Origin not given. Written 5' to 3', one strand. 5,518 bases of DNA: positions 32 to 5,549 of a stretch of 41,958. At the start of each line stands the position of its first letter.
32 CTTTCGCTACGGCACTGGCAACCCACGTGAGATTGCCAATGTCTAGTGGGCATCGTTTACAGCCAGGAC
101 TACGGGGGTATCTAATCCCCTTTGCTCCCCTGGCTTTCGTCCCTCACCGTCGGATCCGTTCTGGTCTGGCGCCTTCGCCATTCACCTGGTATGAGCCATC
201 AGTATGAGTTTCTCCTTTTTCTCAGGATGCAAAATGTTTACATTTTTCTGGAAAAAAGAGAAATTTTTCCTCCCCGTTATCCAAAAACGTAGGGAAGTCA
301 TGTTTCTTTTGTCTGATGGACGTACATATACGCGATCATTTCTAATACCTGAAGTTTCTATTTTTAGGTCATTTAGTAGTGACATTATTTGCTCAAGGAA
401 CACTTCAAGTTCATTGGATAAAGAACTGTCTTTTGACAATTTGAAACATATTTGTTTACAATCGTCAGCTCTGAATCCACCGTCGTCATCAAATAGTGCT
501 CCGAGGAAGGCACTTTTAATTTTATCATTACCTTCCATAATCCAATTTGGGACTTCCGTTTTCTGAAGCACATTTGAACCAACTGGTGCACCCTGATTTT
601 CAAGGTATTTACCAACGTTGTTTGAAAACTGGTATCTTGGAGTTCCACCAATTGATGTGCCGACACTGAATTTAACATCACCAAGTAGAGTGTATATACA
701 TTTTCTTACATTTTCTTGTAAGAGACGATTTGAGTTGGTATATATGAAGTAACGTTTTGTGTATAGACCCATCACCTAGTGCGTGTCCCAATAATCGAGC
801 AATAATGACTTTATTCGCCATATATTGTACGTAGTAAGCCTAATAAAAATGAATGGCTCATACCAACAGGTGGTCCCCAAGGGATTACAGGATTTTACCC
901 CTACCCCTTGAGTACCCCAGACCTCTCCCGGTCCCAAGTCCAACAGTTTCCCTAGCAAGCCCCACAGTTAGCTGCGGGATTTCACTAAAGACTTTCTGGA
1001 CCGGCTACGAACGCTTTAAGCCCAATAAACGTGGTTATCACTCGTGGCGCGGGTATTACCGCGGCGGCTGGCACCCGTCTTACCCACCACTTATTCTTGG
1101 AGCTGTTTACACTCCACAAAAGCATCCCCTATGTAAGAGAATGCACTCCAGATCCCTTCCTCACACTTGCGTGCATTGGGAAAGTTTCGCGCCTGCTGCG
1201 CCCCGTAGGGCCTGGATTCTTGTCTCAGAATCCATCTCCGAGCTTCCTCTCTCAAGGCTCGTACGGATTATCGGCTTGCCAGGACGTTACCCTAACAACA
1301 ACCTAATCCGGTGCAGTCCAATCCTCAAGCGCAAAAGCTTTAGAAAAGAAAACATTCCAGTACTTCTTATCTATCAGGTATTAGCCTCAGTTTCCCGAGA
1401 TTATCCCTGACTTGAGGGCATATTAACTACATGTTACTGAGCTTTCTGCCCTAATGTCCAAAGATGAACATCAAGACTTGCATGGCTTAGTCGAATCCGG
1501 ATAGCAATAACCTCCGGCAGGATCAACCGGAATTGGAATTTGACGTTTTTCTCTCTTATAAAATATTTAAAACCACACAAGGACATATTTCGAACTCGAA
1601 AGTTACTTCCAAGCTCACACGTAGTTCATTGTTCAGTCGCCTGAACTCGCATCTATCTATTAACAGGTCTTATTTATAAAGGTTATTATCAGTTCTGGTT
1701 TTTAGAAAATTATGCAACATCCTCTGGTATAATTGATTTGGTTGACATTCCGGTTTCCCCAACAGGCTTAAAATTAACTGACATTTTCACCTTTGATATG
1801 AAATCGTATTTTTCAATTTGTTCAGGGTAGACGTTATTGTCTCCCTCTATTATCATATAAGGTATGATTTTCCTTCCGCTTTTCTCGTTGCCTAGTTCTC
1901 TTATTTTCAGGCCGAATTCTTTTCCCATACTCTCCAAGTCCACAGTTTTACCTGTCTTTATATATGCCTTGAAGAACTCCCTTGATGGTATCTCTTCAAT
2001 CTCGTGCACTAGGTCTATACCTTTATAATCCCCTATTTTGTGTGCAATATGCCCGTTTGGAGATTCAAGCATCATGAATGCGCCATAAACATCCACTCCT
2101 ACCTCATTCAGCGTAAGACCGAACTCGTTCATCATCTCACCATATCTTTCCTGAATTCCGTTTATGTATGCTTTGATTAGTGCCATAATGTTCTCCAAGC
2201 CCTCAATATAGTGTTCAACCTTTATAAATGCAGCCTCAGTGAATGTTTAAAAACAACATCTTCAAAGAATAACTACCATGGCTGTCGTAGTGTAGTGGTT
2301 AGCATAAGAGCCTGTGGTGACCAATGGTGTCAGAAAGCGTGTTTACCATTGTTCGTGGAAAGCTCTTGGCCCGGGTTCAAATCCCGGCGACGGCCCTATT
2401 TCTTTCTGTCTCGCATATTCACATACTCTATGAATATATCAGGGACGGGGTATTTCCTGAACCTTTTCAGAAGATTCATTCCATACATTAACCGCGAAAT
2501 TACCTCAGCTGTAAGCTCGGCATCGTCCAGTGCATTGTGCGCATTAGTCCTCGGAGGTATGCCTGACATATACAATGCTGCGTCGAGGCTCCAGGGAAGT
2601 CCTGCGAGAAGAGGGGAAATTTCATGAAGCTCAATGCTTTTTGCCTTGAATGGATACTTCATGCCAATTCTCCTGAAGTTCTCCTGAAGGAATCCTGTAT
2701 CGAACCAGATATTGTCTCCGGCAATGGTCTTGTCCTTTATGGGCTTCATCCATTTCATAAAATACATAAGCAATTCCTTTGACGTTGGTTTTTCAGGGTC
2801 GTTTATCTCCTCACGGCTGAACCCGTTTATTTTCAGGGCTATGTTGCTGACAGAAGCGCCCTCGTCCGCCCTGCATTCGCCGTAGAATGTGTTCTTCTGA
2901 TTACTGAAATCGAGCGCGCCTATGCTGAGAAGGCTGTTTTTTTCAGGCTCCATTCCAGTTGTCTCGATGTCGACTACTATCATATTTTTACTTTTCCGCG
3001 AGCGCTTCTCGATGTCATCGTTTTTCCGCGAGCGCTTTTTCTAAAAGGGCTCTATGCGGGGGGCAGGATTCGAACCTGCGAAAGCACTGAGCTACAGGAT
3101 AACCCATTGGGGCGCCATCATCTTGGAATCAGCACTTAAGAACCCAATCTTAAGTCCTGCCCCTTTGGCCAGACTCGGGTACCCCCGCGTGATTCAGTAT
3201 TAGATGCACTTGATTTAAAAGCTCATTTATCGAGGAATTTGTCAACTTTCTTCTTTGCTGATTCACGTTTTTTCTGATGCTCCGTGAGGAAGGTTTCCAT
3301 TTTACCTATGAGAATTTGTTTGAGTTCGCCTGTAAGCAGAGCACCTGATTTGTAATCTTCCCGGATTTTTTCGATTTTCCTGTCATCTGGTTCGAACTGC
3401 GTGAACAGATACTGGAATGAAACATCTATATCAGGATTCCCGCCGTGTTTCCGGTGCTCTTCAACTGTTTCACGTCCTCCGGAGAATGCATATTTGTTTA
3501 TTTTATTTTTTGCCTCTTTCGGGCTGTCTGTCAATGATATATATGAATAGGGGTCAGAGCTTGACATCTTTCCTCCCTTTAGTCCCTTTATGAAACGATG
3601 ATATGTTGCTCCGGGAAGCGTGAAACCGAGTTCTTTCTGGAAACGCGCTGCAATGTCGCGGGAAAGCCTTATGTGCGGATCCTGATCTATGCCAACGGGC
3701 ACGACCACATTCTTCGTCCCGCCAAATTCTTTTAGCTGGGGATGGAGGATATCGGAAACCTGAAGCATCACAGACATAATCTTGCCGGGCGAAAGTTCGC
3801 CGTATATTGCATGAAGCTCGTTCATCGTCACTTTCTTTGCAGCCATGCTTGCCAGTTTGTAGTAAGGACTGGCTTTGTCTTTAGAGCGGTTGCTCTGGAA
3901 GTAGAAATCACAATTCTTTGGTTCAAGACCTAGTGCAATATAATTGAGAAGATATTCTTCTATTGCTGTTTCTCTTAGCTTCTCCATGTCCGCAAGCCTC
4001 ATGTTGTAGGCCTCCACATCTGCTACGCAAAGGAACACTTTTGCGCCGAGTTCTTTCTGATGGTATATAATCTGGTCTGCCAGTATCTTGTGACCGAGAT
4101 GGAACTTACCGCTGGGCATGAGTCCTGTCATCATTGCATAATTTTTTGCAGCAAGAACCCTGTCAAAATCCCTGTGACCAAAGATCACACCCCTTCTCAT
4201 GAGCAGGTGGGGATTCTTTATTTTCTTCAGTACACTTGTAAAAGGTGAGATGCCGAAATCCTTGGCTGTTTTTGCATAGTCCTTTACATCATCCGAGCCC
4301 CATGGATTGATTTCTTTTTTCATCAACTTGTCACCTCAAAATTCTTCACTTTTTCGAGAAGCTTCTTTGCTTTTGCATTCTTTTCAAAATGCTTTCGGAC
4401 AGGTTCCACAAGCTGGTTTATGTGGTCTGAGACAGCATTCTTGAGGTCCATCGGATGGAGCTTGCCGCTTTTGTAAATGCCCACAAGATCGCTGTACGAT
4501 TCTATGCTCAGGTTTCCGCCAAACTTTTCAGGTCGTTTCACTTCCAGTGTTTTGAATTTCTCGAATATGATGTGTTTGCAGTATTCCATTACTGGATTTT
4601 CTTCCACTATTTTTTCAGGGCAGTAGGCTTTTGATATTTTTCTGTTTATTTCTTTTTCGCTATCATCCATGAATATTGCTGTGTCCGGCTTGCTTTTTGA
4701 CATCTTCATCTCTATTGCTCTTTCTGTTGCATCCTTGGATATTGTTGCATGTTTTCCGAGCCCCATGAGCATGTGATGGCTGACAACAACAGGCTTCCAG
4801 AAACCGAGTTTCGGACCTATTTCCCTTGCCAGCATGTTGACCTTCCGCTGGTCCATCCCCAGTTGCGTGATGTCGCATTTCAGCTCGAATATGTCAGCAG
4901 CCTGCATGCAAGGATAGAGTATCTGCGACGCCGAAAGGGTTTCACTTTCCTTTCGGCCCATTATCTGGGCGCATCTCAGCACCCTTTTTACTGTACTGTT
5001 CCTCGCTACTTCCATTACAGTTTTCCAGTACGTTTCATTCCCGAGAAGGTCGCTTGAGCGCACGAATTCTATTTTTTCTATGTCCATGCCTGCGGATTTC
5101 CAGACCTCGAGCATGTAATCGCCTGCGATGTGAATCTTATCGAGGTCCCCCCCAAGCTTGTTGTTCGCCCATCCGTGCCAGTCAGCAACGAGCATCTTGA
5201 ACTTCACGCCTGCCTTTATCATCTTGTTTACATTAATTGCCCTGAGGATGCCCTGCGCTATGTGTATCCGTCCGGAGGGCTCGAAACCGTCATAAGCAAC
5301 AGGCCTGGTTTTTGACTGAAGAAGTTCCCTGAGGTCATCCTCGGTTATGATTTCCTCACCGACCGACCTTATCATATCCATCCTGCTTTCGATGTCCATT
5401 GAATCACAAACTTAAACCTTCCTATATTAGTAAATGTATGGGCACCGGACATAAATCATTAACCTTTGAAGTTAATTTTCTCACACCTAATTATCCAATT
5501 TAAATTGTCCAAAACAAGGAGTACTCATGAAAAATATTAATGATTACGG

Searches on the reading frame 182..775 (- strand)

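Call 89: search_protein_families(library=pfam, proteins=[window:182-775:-], max_evalue=0.001)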
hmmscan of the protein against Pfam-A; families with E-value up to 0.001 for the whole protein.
window:182-775:- (197 aa): 1 family
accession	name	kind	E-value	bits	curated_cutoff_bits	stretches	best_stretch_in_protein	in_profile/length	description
PF14528.11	LAGLIDADG_3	-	0.00025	21.7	22.5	1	87-179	3-81/82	LAGLIDADG-like domain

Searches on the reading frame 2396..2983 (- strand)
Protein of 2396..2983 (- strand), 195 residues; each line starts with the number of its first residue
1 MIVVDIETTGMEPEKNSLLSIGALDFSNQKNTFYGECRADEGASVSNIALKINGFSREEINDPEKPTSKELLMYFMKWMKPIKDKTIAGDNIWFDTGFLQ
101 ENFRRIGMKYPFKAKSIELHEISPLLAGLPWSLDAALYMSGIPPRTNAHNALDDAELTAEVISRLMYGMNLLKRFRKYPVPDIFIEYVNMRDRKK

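Call 89: search_protein_families(library=pfam, proteins=[window:2396-2983:-], max_evalue=0.001)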
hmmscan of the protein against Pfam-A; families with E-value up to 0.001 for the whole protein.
window:2396-2983:- (195 aa): 3 families
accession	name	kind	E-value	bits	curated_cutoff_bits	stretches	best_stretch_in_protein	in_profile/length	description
PF00929.31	RNase_T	-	9.9e-17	62.4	24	1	2-161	1-163/164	Exonuclease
PF16473.11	Rv2179c-like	-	1.9e-11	44.4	27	1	2-164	3-175/177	3'-5' exoribonuclease Rv2179c-like domain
PF13482.12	RNase_H_2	-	0.00025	21.5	22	0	4-43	3-42/165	RNase_H superfamily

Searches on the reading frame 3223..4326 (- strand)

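Call 80: search_protein_families(library=pfam, proteins=[window:3223-4326:-], max_evalue=0.00001)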
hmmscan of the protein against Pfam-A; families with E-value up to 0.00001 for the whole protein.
window:3223-4326:- (367 aa): 1 family
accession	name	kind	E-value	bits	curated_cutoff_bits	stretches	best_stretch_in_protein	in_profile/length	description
PF00579.31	tRNA-synt_1b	-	5.3e-42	144.6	21.1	1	62-347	5-291/292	tRNA synthetases class I (W and Y)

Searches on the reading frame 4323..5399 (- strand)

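Call 80: search_protein_families(library=pfam, proteins=[window:4323-5399:-], max_evalue=0.00001)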
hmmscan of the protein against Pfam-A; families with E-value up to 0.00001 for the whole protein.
window:4323-5399:- (358 aa): 1 family
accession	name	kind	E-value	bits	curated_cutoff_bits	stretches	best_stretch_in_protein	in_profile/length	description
PF00579.31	tRNA-synt_1b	-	5.3e-50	170.8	21.1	1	31-331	4-291/292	tRNA synthetases class I (W and Y)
